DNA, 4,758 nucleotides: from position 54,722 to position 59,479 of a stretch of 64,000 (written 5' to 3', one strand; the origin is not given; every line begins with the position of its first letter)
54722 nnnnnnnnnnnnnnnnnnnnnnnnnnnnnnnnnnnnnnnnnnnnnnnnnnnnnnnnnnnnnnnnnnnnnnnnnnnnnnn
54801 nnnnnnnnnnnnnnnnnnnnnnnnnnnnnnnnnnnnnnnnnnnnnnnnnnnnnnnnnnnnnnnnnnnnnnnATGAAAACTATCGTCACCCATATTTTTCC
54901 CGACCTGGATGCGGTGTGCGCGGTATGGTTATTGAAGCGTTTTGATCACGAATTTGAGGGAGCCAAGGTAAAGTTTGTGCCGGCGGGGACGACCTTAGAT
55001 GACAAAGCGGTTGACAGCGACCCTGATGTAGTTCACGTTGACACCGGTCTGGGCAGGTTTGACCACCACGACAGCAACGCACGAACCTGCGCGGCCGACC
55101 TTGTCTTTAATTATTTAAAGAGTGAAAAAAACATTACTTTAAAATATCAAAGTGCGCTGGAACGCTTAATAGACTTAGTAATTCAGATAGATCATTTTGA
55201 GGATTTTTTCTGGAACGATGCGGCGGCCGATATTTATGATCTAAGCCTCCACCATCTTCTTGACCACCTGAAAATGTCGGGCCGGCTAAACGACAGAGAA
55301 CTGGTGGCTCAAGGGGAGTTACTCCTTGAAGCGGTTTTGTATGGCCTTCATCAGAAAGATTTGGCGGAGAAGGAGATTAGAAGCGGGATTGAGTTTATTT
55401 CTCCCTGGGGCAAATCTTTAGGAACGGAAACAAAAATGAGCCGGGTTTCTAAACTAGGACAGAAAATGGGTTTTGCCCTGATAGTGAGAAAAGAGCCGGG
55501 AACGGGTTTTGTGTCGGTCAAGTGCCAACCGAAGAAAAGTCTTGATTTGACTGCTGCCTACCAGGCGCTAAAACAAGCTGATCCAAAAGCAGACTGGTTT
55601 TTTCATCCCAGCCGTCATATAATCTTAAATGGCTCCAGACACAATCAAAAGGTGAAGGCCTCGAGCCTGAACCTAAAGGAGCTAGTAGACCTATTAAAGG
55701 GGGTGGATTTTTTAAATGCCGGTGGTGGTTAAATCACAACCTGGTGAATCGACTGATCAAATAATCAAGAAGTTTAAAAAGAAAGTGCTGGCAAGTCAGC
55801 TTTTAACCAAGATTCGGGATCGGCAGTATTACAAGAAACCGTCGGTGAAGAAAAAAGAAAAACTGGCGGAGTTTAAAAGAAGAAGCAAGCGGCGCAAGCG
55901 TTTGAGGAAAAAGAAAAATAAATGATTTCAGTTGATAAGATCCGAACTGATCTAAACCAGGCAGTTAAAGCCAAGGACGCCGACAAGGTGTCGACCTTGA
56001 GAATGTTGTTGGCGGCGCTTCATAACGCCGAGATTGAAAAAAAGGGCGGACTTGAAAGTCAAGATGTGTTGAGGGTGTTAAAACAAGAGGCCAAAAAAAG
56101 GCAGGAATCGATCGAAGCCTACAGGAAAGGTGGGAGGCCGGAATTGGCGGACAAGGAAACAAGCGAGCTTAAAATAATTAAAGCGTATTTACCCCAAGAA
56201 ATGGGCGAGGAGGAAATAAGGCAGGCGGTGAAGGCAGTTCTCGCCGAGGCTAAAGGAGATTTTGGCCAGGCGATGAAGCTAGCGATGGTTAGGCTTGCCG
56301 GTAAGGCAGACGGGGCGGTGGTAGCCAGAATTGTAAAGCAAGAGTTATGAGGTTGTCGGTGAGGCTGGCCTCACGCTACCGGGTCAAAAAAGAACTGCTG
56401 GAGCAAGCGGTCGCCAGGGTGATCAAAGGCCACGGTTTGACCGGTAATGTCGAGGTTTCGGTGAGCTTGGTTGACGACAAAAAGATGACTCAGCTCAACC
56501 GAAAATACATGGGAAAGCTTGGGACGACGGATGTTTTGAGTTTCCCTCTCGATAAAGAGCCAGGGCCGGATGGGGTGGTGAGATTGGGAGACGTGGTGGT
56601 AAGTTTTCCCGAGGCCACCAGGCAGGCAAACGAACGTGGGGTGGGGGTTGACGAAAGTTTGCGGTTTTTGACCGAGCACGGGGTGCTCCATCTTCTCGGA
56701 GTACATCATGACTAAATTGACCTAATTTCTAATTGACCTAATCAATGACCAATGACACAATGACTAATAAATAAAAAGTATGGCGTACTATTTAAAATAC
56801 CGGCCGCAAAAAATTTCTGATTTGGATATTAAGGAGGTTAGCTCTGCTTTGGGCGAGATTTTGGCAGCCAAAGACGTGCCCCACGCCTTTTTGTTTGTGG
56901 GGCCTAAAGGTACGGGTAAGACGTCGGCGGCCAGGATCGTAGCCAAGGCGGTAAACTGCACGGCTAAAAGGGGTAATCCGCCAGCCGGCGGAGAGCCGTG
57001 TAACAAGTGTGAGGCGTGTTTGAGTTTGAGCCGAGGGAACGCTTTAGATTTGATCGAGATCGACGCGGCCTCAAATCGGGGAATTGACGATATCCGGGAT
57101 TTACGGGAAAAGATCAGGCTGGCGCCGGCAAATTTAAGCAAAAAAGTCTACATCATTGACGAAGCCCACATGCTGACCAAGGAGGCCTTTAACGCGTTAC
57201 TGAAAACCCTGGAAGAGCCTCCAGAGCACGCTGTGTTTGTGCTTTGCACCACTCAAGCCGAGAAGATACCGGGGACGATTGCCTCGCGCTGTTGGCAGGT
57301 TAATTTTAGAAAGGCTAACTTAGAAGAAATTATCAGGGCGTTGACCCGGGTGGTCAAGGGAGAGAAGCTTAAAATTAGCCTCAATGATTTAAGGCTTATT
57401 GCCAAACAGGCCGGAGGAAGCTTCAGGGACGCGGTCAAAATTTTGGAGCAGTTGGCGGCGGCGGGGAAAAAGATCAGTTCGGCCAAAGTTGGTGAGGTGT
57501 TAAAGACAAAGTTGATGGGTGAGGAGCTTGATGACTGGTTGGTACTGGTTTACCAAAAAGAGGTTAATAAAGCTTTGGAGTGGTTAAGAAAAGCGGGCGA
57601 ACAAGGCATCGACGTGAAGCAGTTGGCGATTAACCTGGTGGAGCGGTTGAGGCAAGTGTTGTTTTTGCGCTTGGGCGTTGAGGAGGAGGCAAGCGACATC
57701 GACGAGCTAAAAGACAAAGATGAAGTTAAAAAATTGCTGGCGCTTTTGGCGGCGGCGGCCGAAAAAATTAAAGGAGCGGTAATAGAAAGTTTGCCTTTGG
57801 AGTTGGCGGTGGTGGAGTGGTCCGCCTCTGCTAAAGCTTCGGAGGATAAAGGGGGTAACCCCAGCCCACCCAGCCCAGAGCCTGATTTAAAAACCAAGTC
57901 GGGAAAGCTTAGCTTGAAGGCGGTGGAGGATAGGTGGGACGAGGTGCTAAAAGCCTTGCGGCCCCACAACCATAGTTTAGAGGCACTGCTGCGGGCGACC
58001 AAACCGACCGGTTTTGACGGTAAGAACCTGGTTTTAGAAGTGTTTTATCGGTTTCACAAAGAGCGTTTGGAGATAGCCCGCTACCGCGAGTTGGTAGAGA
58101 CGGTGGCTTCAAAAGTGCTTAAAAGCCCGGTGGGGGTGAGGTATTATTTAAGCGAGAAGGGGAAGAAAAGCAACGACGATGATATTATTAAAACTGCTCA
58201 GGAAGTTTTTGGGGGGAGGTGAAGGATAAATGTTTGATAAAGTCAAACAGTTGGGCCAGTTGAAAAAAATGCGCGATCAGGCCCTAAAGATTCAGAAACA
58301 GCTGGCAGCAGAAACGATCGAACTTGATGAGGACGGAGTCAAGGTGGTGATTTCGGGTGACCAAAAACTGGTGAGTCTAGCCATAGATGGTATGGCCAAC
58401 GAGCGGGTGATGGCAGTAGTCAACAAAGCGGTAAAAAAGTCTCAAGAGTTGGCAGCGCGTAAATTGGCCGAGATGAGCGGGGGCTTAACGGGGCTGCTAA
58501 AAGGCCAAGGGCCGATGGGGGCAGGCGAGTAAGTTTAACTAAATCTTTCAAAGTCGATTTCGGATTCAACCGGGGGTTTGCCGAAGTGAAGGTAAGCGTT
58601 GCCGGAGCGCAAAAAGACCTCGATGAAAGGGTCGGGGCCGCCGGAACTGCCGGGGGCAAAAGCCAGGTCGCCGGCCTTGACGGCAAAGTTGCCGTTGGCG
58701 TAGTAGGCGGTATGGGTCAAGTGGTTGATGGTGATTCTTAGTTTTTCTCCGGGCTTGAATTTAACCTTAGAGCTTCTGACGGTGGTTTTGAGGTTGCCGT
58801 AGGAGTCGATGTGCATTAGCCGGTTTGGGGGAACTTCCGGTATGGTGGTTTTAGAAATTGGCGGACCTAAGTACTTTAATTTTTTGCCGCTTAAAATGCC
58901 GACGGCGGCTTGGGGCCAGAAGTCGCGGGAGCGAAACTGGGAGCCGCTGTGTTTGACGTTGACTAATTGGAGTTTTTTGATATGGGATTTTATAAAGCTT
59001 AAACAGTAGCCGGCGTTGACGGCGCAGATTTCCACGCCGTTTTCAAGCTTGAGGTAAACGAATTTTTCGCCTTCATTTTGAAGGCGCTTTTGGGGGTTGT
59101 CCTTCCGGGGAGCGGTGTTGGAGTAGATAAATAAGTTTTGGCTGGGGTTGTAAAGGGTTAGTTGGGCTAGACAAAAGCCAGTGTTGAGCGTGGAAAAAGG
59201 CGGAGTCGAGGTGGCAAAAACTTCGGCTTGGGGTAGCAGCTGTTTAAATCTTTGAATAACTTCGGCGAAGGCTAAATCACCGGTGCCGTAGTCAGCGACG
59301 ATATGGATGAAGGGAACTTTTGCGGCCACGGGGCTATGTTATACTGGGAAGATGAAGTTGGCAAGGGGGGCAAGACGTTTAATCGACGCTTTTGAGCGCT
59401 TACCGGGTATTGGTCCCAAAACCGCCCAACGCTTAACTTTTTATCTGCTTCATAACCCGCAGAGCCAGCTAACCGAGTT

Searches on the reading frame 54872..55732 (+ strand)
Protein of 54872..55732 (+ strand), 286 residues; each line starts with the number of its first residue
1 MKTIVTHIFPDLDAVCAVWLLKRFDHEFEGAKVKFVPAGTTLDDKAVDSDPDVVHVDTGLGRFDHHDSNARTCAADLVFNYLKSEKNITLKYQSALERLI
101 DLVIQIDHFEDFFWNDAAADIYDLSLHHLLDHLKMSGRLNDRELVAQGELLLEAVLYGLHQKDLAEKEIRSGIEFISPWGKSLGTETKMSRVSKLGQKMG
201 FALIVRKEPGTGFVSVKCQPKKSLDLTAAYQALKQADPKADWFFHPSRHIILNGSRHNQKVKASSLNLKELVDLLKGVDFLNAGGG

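Call 59: search_protein_families(library=pfam, proteins=[window:54872-55732:+], max_evalue=0.001)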
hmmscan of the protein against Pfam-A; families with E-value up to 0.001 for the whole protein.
window:54872-55732:+ (286 aa): 1 family
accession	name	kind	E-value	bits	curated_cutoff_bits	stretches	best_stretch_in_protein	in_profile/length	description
PF01368.27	DHH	-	0.00077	20.2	28.1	0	4-87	4-92/125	DHH family, N-terminal domain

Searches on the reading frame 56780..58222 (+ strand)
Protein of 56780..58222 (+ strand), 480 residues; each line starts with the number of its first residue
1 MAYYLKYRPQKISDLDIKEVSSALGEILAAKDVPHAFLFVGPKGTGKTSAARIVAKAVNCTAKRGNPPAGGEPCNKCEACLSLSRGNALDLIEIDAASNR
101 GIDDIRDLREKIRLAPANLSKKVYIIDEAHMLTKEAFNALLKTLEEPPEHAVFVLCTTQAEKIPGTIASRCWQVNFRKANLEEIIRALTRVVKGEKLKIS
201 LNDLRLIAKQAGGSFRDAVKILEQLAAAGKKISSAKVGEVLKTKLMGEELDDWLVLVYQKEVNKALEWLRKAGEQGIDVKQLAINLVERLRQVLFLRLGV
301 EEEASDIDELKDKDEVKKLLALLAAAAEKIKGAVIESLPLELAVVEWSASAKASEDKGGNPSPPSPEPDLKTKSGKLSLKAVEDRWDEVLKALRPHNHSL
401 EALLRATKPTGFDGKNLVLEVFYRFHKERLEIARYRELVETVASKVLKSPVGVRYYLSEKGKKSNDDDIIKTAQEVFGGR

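Call 59: search_protein_families(library=pfam, proteins=[window:56780-58222:+], max_evalue=0.001)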
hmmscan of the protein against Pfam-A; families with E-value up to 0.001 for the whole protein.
window:56780-58222:+ (480 aa): 9 families
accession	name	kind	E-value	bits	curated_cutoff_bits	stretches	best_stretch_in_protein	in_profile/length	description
PF13177.12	DNA_pol3_delta2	-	1.6e-40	139.2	27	1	19-178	4-159/161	DNA polymerase III, delta subunit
PF00004.35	AAA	-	2.6e-11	44.5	21.2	1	38-171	2-123/131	ATPase family associated with various cellular activities (AAA)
PF20964.2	DnaX_C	-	1.7e-10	41.3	26.2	1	374-464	4-94/113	DNA polymerase III subunit tau, C-terminal domain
PF13401.12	AAA_22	-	1.6e-07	32.1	27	1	38-156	9-121/130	AAA domain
PF13604.12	AAA_30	-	2.5e-06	27.8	27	1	36-188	20-157/191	AAA domain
PF07728.20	AAA_5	-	5.7e-06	26.8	22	0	37-60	2-26/139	AAA domain (dynein-related subfamily)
PF22608.2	DNAX_ATPase_lid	-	9.6e-06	25.7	27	1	184-230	2-48/49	DNA polymerase III clamp loader subunit, ATPase lid domain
PF06068.19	TIP49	-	0.00033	20.4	23.8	0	117-166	271-320/347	TIP49 P-loop domain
PF05496.18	RuvB_N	-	0.00093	19.4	27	0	35-83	34-82/159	Holliday junction DNA helicase RuvB P-loop domain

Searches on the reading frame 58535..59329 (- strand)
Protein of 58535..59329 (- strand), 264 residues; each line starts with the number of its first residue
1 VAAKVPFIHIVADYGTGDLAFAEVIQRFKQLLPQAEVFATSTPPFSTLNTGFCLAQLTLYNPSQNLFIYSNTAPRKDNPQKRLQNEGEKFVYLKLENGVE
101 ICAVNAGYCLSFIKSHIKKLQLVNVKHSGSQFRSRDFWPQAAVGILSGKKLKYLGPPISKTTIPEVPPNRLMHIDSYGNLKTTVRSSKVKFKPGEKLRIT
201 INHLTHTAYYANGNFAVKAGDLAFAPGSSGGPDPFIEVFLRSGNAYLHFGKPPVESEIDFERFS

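Call 59: search_protein_families(library=pfam, proteins=[window:58535-59329:-], max_evalue=0.001)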
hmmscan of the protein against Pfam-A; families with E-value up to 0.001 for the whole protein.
window:58535-59329:- (264 aa): 2 families
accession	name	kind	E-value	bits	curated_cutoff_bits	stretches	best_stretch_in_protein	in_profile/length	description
PF20257.3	SAM_HAT_C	-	0.00015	22.4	25.5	1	172-246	4-72/84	SAM hydroxide adenosyltransferase C-terminal domain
PF01887.21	SAM_HAT_N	-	0.00052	20.2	26.3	1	8-155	1-145/145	SAM hydroxide adenosyltransferase N-terminal domain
